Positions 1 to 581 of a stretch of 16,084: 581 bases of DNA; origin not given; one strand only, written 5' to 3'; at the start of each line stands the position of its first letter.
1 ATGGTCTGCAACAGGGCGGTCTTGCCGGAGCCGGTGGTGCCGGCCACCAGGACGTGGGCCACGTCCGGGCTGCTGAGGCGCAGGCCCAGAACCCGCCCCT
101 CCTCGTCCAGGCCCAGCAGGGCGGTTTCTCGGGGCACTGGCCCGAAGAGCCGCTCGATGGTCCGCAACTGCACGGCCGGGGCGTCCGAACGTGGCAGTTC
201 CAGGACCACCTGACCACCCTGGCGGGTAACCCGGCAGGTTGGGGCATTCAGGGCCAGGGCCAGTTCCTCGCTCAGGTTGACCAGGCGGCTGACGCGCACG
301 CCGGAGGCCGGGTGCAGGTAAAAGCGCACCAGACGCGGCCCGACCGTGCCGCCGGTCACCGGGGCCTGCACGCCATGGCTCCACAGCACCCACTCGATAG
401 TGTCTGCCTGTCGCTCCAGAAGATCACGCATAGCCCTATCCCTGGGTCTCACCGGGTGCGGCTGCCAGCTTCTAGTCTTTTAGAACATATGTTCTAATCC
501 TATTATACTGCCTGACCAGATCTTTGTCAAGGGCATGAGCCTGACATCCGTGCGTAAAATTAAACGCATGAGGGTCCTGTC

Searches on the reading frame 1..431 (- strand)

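Call 7: search_protein_families(library=pfam, proteins=[window:1-431:-], max_evalue=0.01)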
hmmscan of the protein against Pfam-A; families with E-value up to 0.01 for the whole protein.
window:1-431:- (143 aa): 3 families
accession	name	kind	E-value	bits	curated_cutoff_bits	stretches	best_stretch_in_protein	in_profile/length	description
PF17854.6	FtsK_alpha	-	4.2e-14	53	22.9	1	5-80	22-100/101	FtsK alpha domain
PF01580.24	FtsK_SpoIIIE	-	0.00017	21.6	24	1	119-143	35-58/221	FtsK/SpoIIIE family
PF00437.27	T2SSE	-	0.00069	18.8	24.9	1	78-143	98-161/370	Type II/IV secretion system protein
